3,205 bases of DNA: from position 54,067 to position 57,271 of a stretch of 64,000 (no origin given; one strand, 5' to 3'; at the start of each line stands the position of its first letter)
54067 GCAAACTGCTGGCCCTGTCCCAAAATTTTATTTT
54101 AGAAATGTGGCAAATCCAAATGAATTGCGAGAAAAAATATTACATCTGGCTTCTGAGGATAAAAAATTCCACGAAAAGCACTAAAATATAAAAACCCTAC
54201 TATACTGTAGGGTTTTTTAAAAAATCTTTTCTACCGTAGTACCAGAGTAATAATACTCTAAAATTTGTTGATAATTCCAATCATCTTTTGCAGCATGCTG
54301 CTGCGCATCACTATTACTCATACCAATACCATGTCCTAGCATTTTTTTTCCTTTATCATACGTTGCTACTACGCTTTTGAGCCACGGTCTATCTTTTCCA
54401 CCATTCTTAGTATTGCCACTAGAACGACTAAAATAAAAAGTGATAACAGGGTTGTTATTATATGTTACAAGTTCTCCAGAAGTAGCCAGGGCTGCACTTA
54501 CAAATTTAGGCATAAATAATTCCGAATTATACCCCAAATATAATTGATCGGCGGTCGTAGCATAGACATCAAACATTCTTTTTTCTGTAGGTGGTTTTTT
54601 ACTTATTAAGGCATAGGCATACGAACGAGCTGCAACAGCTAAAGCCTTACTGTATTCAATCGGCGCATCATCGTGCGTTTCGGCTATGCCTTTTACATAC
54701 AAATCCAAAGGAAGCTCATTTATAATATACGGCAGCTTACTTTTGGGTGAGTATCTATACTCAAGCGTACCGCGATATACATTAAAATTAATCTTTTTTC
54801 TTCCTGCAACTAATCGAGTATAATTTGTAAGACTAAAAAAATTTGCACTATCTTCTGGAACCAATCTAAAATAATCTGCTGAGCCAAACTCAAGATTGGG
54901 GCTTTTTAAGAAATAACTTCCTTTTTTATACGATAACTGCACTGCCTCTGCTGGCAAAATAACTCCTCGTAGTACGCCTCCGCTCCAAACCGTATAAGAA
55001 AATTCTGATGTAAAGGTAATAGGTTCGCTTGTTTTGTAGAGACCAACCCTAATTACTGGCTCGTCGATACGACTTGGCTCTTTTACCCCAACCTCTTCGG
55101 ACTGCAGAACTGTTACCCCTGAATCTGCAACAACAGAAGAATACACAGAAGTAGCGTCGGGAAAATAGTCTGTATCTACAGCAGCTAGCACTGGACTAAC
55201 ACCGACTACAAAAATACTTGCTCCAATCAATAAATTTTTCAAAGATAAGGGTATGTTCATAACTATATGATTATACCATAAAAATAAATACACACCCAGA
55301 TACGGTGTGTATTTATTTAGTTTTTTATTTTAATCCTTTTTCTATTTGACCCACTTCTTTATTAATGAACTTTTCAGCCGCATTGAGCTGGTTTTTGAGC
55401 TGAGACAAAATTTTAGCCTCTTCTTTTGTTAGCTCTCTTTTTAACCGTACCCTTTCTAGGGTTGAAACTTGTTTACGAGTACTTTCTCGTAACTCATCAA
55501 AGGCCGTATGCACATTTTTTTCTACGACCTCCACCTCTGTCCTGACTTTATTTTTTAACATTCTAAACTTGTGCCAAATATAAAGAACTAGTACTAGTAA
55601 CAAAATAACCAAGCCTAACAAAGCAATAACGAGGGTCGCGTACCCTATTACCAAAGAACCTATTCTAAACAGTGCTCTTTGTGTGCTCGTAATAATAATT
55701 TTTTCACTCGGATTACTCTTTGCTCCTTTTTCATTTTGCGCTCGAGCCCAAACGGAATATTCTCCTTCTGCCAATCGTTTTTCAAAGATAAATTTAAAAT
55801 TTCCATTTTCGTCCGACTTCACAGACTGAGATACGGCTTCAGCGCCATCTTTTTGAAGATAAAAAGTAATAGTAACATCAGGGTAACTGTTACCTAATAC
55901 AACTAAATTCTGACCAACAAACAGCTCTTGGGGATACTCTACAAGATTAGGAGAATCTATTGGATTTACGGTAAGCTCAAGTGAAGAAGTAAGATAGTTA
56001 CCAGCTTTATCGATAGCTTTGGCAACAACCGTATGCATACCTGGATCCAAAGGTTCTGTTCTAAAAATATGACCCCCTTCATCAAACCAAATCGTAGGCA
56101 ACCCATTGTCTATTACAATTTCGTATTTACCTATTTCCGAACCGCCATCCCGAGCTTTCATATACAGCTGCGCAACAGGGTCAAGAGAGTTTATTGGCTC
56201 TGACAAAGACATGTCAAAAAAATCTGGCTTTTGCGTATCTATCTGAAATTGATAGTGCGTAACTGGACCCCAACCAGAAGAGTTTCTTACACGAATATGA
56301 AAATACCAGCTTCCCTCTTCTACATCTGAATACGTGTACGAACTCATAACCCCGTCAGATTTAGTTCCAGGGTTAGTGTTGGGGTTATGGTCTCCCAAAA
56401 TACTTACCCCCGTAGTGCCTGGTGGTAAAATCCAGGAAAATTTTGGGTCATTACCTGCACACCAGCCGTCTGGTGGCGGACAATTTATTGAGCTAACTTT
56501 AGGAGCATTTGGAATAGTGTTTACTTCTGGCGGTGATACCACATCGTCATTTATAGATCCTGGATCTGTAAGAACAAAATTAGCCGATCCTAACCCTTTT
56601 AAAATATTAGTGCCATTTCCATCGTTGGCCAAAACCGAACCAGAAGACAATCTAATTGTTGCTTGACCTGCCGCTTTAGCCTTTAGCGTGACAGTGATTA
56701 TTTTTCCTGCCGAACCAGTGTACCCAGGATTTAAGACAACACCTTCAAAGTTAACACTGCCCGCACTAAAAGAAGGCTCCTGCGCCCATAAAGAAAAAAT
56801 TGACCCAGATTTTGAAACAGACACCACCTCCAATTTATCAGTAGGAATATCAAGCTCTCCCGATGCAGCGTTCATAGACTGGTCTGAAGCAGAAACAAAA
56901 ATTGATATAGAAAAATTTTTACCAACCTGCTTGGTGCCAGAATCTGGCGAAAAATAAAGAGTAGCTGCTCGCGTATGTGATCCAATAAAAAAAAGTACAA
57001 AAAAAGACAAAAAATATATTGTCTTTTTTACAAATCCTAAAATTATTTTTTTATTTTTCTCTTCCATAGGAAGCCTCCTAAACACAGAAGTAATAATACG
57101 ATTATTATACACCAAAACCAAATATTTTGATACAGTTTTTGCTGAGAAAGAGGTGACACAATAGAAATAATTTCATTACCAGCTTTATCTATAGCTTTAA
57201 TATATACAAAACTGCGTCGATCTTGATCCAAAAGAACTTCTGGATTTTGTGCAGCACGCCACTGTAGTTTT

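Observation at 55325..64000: Cohesin-like / dockerin / YVTN-propeller giant-protein cluster (cellulosome-type modules in a non-cellulolytic context)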

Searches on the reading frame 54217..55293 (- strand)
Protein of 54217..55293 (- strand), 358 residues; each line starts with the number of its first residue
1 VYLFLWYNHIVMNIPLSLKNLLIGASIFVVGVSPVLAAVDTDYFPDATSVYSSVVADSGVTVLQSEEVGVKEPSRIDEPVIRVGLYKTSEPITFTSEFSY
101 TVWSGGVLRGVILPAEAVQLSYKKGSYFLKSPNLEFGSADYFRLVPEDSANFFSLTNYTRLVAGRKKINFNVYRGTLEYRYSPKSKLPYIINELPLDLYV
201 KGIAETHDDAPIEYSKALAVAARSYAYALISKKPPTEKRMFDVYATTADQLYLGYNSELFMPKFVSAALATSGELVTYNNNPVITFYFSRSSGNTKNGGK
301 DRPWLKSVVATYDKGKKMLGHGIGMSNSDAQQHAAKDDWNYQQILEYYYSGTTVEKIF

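Call 3: search_protein_families(library=pfam, proteins=[window:54217-55293:-], max_evalue=0.1)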
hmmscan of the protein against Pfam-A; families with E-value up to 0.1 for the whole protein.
window:54217-55293:- (358 aa): 1 family
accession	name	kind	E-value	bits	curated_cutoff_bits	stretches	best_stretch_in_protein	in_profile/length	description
PF08486.15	SpoIID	-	4.2e-13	50.2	23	1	190-278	7-97/97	Stage II sporulation protein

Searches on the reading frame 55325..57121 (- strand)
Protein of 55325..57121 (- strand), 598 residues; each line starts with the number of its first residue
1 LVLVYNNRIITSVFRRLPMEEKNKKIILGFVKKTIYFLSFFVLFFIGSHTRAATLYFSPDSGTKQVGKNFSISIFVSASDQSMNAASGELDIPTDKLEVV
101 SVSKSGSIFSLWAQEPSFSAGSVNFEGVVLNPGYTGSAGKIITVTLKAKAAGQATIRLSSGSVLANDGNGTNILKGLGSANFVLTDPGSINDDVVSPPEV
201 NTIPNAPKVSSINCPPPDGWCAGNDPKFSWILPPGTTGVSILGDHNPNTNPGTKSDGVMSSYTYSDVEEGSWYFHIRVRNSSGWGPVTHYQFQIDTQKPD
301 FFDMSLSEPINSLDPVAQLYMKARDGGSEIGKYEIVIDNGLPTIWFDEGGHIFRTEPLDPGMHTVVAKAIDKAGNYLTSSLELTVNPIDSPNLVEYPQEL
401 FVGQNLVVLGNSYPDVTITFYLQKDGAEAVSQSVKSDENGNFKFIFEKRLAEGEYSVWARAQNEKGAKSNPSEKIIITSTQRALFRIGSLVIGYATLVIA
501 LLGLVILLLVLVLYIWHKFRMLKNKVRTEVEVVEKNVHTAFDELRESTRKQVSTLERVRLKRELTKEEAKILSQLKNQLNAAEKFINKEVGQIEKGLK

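Call 3: search_protein_families(library=pfam, proteins=[window:55325-57121:-], max_evalue=0.1)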
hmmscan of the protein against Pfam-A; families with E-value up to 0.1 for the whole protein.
window:55325-57121:- (598 aa): 8 families
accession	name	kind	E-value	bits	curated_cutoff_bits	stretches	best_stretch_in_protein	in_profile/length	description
PF19077.6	Big_13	-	2.3e-12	47.8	27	2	416-472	39-94/102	Bacterial Ig-like domain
PF02369.22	Big_1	-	3.8e-05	24.2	34.9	1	410-468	30-87/93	Bacterial Ig-like domain (group 1)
PF00963.24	Cohesin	-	0.0025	18.4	24.1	1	60-172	6-127/139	Cohesin domain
PF24421.1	Ig_J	-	0.015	15.9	29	0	431-473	55-96/104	Tip attachment protein J, Ig-like domain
PF13620.12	CarboxypepD_reg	-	0.017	15.9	32.3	0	411-464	12-59/82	Carboxypeptidase regulatory-like domain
PF02453.23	Reticulon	-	0.02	15.2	31.8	1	498-565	34-104/157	Reticulon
PF21529.2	GLV1-2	-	0.024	16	28.1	0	504-555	2-53/69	Gloven 1/2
PF10669.14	Phage_Gp23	-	0.056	14.2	29.3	1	495-588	19-106/120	Protein gp23 (Bacteriophage A118)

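Call 8: search_solved_structures(query=window:55325-57067:-, max_evalue=10, show_alignments=2)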
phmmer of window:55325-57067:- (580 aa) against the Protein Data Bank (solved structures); distinct sequences matched with E-value up to 10: 4.
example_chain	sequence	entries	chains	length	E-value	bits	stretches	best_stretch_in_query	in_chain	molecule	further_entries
8a16_A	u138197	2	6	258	0.023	16.5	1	251-324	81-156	Receptor-type tyrosine-protein phosphatase mu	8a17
2v5y_A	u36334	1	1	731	0.11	14.3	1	252-324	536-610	RECEPTOR-TYPE TYROSINE-PROTEIN PHOSPHATASE MU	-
7w71_H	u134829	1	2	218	0.46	12.3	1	38-145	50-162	Heavy chain of Fab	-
6pep_AM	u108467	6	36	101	0.94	11.2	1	364-412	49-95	Protein PrgJ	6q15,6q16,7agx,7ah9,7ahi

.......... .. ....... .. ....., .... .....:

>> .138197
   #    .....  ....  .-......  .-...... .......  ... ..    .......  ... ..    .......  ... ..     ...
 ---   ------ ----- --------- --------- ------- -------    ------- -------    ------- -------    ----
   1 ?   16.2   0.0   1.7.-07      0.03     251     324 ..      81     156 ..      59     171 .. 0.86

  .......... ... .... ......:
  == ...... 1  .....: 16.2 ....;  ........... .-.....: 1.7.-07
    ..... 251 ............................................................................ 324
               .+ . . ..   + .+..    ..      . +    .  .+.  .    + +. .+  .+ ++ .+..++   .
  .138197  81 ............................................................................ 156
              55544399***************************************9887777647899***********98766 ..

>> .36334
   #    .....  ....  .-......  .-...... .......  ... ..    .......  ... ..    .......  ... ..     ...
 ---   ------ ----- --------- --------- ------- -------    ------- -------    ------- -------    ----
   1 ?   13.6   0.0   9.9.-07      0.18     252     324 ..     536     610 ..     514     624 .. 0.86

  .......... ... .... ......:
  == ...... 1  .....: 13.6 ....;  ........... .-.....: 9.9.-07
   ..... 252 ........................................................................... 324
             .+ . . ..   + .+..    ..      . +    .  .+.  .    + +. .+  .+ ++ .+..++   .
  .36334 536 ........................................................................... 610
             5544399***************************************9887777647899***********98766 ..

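Call 38: search_protein_families(library=ncbifam, proteins=[window:55325-57067:-], max_evalue=0.1)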
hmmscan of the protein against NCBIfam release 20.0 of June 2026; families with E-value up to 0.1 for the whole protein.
window:55325-57067:- (580 aa): 5 families
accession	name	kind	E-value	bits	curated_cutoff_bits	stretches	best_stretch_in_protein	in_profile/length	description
NF033510.3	Ca_tandemer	repeat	0.00025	21.3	50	0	384-450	29-95/96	Ca2+-stabilized repeat-containing adhesin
NF047446.1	barrel_OmpL47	domain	0.00099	19.5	40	1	301-357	7-57/68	OmpL47-type beta-barrel domain-containing protein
NF007431.0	PRK09977.1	equivalog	0.015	14.9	214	0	471-558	108-191/215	MgtC/SapB family protein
NF033707.1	T9SS_sortase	equivalog_domain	0.051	11.2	420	1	331-374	952-995/1095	type IX secretion system sortase PorU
NF045522.1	MXAN_2561_fam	equivalog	0.076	12.5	150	0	346-377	235-266/304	MXAN_2561 family MXYO-CTERM-anchored protein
